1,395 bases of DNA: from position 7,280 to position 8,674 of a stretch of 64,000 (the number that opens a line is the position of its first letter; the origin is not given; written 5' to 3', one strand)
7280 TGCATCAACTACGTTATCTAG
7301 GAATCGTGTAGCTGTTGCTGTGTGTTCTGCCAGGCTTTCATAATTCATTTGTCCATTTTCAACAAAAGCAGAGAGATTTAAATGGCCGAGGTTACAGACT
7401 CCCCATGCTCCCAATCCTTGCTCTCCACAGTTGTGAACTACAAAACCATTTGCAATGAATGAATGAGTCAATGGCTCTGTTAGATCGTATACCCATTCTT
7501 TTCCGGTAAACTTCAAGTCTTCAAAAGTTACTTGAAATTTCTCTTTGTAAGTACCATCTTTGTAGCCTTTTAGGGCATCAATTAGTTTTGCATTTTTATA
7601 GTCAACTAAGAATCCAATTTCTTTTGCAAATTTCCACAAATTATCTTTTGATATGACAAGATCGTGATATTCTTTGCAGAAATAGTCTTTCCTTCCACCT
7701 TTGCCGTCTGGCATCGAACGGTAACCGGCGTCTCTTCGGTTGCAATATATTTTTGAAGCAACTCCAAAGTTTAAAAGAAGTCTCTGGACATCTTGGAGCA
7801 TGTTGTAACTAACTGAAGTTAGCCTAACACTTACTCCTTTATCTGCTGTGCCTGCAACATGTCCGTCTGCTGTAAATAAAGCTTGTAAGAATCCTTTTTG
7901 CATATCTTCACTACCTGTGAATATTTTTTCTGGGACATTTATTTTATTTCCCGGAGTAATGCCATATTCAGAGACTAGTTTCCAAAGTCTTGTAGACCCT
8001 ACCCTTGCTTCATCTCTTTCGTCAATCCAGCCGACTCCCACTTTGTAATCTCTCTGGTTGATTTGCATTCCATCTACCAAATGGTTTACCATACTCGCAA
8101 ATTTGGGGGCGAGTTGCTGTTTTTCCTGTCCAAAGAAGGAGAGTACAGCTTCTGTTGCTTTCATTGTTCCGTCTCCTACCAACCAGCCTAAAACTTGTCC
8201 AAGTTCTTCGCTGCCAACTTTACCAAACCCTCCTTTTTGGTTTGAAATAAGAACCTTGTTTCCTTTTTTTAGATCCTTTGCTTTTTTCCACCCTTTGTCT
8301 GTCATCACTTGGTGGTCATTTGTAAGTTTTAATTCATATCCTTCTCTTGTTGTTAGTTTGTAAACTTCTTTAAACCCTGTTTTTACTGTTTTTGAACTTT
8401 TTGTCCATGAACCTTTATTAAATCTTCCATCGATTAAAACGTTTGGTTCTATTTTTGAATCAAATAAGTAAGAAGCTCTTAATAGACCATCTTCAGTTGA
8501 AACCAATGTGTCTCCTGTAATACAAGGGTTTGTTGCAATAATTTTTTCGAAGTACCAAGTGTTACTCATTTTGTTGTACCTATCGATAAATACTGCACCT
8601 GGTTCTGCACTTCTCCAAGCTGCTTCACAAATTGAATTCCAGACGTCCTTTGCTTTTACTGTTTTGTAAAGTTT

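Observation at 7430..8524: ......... intein splitting the ribonucleotide reductase active site, next to its cofactor-supplying adenosyltransferase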

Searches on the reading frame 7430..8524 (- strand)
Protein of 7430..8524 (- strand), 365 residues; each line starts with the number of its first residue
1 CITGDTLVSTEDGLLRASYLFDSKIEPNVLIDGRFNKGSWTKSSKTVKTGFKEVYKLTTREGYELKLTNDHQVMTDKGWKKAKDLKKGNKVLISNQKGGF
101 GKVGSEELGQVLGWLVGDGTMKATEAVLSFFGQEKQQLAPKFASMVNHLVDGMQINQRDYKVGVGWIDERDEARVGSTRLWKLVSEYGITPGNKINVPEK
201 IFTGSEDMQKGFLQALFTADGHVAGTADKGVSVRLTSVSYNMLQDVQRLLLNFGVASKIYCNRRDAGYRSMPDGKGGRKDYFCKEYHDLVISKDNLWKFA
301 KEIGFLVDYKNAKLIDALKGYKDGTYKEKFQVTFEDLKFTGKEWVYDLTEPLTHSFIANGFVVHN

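Call 4: search_protein_families(library=pfam, proteins=[window:7430-8524:-], max_evalue=0.01)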
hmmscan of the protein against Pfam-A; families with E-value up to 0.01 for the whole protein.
window:7430-8524:- (365 aa): 2 families
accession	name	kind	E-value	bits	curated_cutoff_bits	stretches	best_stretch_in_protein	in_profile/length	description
PF14528.11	LAGLIDADG_3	-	1.9e-23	83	22.5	1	208-304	2-82/82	LAGLIDADG-like domain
PF14890.11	Intein_splicing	-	5.3e-16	59.2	35.8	1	44-365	39-155/155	Intein splicing domain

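Call 5: search_protein_families(library=ncbifam, proteins=[window:7430-8524:-], max_evalue=0.01)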
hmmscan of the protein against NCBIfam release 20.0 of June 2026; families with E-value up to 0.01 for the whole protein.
window:7430-8524:- (365 aa): 15 families
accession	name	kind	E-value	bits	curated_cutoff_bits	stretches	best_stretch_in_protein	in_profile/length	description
NF006207.0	PRK08332.1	equivalog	3.1e-43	147.3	2400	1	47-365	941-1241/1684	vitamin B12-dependent ribonucleotide reductase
NF005852.0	PRK07773.1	equivalog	3.9e-27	94.9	780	2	1-306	398-697/886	replicative DNA helicase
NF038098.1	GyrA_w_intein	exception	7.9e-20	70.4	1850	1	1-263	117-390/1232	intein-containing DNA gyrase subunit A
NF011418.0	PRK14845.1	equivalog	7.4e-19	67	756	1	54-322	93-316/1049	translation initiation factor IF-2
NF003159.0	PRK04132.1-4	equivalog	3.8e-16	58.3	999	1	53-335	122-360/852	replication factor C small subunit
NF003157.0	PRK04132.1-2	equivalog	2.2e-13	49.1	1103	1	53-320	112-358/864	replication factor C small subunit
NF038162.1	RtcB_rel_intein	exception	5.1e-13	47.9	1150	2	1-95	95-191/961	intein-containing RtcB family protein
NF007072.0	PRK09519.1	equivalog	1e-11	43.9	1024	1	49-325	302-575/790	intein-containing recombinase RecA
TIGR01445.1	intein_Nterm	domain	8.5e-10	39.5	24.5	1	1-75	1-83/83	intein N-terminal splicing region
NF003158.0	PRK04132.1-3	equivalog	7e-09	33.4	1750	1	49-95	699-745/1437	replication factor C small subunit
NF011491.0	PRK14898.1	equivalog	1e-07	30.4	783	1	138-317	268-421/860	DNA-directed RNA polymerase subunit A''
NF011303.0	PRK14715.1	equivalog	3.6e-07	27.6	1585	1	107-312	1119-1317/1627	DNA-directed DNA polymerase II large subunit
NF038136.1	rSAM_Rv_intein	exception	1.4e-06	27.5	700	1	1-365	76-334/574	intein-containing Rv2578c family radical SAM protein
NF045703.1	rSAM_Tes_intein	exception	4.1e-06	24.9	1700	1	175-263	427-516/1040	tetraether lipid synthase Tes, intein-containing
TIGR01443.1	intein_Cterm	domain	8.7e-06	25.8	15.6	1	344-365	1-23/24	intein C-terminal splicing region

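Call 6: search_solved_structures(query=window:7430-8524:-, max_evalue=0.001, show_alignments=2)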
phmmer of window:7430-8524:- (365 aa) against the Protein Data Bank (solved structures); distinct sequences matched with E-value up to 0.001: 18.
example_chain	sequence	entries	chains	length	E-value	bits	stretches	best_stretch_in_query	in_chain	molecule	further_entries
4o1r_A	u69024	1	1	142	9.3e-10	41.4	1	44-91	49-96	Replicative DNA helicase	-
1mi8_A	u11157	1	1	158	8.1e-09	38.3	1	2-89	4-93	DnaB intein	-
7cfv_A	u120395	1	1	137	1.5e-08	37.5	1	2-92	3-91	Spl DnaX mini-intein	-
6frg_A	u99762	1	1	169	9.7e-07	31.5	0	32-88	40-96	Replicative DNA helicase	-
6frh_A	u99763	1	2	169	9.7e-07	31.5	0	32-88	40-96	Replicative DNA helicase,Replicative DNA helicase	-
6fre_A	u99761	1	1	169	2.4e-05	26.9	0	32-88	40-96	Replicative DNA helicase,Replicative DNA helicase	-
2imz_A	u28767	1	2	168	7.6e-05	25.2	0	50-102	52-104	Endonuclease PI-MtuI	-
3ifj_A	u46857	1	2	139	0.00017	24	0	50-97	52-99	Endonuclease PI-MtuI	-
2in0_A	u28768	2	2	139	0.00023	23.7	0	50-98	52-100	Endonuclease PI-MtuI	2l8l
4e2u_A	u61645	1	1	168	0.00038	22.9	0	342-365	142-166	Pho radA intein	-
6rpq_A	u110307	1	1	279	0.00053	22.4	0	335-365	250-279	Ubiquitin-like protein SMT3,1108aa long hypothetical cell division control protein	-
2in9_A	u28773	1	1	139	0.00054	22.4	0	50-98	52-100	Endonuclease PI-MtuI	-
3igd_A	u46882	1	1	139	0.00055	22.4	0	50-98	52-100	Endonuclease PI-MtuI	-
6rpp_A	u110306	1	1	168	0.00064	22.2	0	335-364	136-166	Cell division control protein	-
5k08_A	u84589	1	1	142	0.00082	21.8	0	50-98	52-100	RecA mini intein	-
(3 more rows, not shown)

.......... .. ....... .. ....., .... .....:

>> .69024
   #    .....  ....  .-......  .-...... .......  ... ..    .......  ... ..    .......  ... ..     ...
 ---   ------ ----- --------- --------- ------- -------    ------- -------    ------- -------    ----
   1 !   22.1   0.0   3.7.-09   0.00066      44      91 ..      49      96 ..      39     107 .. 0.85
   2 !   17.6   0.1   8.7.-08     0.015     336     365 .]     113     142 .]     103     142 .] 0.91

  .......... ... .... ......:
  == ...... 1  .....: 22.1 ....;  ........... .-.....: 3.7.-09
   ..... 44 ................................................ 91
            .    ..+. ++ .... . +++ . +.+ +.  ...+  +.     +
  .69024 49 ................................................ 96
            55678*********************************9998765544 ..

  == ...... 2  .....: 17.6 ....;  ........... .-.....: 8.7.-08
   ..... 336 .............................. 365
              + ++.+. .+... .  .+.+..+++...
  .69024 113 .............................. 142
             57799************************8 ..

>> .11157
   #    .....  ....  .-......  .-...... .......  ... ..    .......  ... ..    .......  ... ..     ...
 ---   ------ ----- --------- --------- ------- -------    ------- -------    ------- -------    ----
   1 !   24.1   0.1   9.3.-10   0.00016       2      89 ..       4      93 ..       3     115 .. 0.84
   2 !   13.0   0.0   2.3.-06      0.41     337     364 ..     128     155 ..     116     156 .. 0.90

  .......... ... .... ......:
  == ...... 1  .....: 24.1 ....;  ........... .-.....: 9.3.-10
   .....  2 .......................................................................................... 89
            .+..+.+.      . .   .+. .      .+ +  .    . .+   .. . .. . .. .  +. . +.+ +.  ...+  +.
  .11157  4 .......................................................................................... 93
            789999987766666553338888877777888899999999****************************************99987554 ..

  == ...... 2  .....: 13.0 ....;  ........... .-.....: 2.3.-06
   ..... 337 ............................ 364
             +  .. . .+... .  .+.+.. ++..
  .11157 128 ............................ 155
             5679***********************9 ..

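Call 45: predict_structure(alignment_id=A1)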
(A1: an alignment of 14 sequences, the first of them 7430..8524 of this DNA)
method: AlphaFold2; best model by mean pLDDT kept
length: 365 residues; sequences in the alignment: 14
mean_pLDDT: 91.0   pTM: 0.91
mean pLDDT of the five models: 91.0, 88.7, 88.2, 88.2, 86.8
residues with pLDDT >= 90: 263; 70-90: 86; 50-70: 16; < 50: 0
segments of 3 or more residues with pLDDT < 50: none
pLDDT, mean of each block of 10 residues (from residue 1): 96 95 91 76 90 98 97 96 98 93 97 95 93 92 95 71 86 93 93 92 98 97 82 93 97 94 89 87 92 89 94 86 65 97 92 89 90
secondary structure, 60 per line:
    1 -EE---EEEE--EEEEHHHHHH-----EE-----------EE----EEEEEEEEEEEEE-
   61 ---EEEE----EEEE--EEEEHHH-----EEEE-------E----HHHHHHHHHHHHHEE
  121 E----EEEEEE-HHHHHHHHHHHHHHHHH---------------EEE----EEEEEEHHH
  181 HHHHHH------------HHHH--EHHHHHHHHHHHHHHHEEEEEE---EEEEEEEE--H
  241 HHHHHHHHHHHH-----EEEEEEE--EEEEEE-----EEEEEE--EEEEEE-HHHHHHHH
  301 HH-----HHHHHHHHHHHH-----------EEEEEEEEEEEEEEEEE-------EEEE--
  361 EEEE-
elements in order: E7-10 E13-16 H17-22 E47-59 E64-67 E72-75 E78-81 E90-93 H106-118 E119-121 E126-131 H133-149 E165-167 E172-177 H178-186 H199-202 H206-220 E221-226 E230-237 H240-252 E258-264 E267-272 E278-283 E286-291 H293-302 H308-319 E331-347 E355-358 E361-364

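Call 48: fold_search(model_id=the predicted structure, library=pdb)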
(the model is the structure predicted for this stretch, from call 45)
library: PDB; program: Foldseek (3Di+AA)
matches with E <= 10: 1030; with E <= 0.001: 87
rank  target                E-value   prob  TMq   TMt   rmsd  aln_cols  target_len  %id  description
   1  7qsu                  6.9e-20  1.00  0.63  0.63   6.6       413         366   20  Crystal structure of homing endonuclease-associated TliVMA intein (C1A, d333-339) (released 2022-03-30)
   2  7qss                  5.7e-18  1.00  0.62  0.54  10.1       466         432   19  Crystal structure of homing endonuclease-associated TliVMA intein (C1A) (released 2022-03-30)
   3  1dq3                  3.7e-16  1.00  0.65  0.54   6.2       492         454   15  CRYSTAL STRUCTURE OF AN ARCHAEAL INTEIN-ENCODED HOMING ENDONUCLEASE PI-PFUI (released 2000-07-05)
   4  7qst                  3.9e-16  1.00  0.58  0.59   7.7       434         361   16  Crystal structure of homing endonuclease-associated PhoVMA intein (C1A) (released 2022-03-30)
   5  1dfa                  2.3e-13  1.00  0.57  0.52   6.7       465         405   13  CRYSTAL STRUCTURE OF PI-SCEI IN C2 SPACE GROUP (released 1999-12-08)
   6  1vde_A                3.0e-13  1.00  0.58  0.51   6.6       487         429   11  PI-SCEI, A HOMING ENDONUCLEASE WITH PROTEIN SPLICING ACTIVITY (released 1998-04-08)
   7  1um2_B                5.7e-13  1.00  0.57  0.51   6.5       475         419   12  Crystal Structure of the Vma1-Derived Endonuclease with the Ligated Extein Segment (released 2004-09-22)
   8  1lws_A                1.7e-12  1.00  0.54  0.48  10.9       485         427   12  Crystal structure of the intein homing endonuclease PI-SceI bound to its recognition sequence (released 2002-09-27)
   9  1ef0_A                1.8e-12  1.00  0.57  0.51   6.7       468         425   12  CRYSTAL STRUCTURE OF PI-SCEI MINIPRECURSOR (released 2000-06-07)
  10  1vde_B                3.9e-12  1.00  0.56  0.49   6.9       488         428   12  PI-SCEI, A HOMING ENDONUCLEASE WITH PROTEIN SPLICING ACTIVITY (released 1998-04-08)
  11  1jva_B                4.9e-12  1.00  0.56  0.49   6.8       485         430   11  CRYSTAL STRUCTURE OF THE VMA1-DERIVED ENDONUCLEASE BEARING THE N AND C EXTEIN PROPEPTIDES (released 2002-08-29)
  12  1lwt_A                7.4e-12  1.00  0.55  0.47   9.3       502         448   12  Crystal structure of the intein homing endonuclease PI-SceI bound to its substrate DNA (Ca2+ free) (released 2002-09-27)
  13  1um2_A                1.6e-11  1.00  0.56  0.50   7.9       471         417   12  Crystal Structure of the Vma1-Derived Endonuclease with the Ligated Extein Segment (released 2004-09-22)
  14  1jva_A                2.1e-11  1.00  0.55  0.49   7.5       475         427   11  CRYSTAL STRUCTURE OF THE VMA1-DERIVED ENDONUCLEASE BEARING THE N AND C EXTEIN PROPEPTIDES (released 2002-08-29)
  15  2cw7                  3.1e-11  1.00  0.59  0.42  14.3       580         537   12  Crystal structure of intein homing endonuclease II (released 2006-04-18)
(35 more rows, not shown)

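Call 54: find_related_loci(query=A1, collection=genome_contigs, flank=3000)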
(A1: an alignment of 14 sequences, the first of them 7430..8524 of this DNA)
Query A1 (365 aa) in genome_contigs; peptide patterns used: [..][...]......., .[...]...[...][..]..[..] (x = any residue, [..] = any of these).
599 stretches matched a pattern (row limit reached: there are more); 568 encode a relative of the query (tblastn E <= 1e-3); the best 80 are kept; 80 distinct loci.
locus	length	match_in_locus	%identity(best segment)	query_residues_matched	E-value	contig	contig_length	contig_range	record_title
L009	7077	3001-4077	65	1-365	7e-160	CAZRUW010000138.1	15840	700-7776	MAG TPA_asm: uncultured Gammaproteobacteria bacterium isolate SRP271791_co1_61 genome assembly, contig: k141_151744, who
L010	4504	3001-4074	65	1-365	3e-158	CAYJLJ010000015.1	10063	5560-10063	MAG TPA_asm: uncultured Gammaproteobacteria bacterium isolate ERP124720_co1_20 genome assembly, contig: NODE_7751_length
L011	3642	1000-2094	56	1-365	7e-143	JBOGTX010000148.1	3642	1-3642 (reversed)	MAG: Chloroflexota bacterium isolate TC-S_metabat2.bin.364 k127_579623, whole genome shotgun sequence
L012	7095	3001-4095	58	1-365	6e-136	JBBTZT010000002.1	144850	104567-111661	MAG: Patescibacteria group bacterium isolate H41-bin064_1 H41_bin064_1_000000000002, whole genome shotgun sequence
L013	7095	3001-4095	57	1-365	8e-134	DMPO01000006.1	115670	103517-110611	MAG TPA_asm: Candidatus Azambacteria bacterium isolate UBA12106 contig_3129, whole genome shotgun sequence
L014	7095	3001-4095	57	1-365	8e-134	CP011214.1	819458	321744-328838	MAG: Candidatus Woesebacteria bacterium GW2011_GWF1_31_35 chromosome, complete genome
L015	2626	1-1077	57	7-365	3e-140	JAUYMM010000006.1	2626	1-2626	MAG: Candidatus Woesebacteria bacterium isolate C24_metabat.bin.86_sub C24_k141_287966, whole genome shotgun sequence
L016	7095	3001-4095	55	1-365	1e-131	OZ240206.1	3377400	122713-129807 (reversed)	MAG: Dehalococcoidia bacterium isolate 2e453fae-0281-4c22-a0b3-57af5dde5db4 genome assembly, chromosome: 1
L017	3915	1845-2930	54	1-365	4e-134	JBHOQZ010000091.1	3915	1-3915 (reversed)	MAG: Chloroflexota bacterium isolate A0_41 coassembly_Ak141_15959, whole genome shotgun sequence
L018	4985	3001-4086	53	1-365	4e-130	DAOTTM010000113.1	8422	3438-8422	MAG TPA_asm: Dehalococcoidia bacterium isolate F11_11 k119_3920281, whole genome shotgun sequence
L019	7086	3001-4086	55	1-365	5e-129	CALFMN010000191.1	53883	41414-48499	MAG TPA_asm: uncultured Chloroflexi bacterium isolate SRR5457059_bin.76_CONCOCT_v1.1_MAG genome assembly, contig: ERZ795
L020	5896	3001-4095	55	1-365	5e-129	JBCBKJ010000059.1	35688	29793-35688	MAG: Chloroflexota bacterium isolate J06627_21 NODE_59_length_35688_cov_10.263205, whole genome shotgun sequence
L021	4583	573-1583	55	29-365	4e-128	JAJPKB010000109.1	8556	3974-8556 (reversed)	MAG: Chloroflexota bacterium isolate Centralia_MAG_593 k107_1108508, whole genome shotgun sequence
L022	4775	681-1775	55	1-365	3e-128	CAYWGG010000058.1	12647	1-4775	MAG TPA_asm: uncultured Dehalococcoidia bacterium isolate binchicken_co21_430 genome assembly, contig: NODE_3594_length_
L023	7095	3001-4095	55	1-365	2e-128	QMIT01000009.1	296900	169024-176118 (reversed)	MAG: Chloroflexota bacterium isolate CFX5 B_scaffold_15, whole genome shotgun sequence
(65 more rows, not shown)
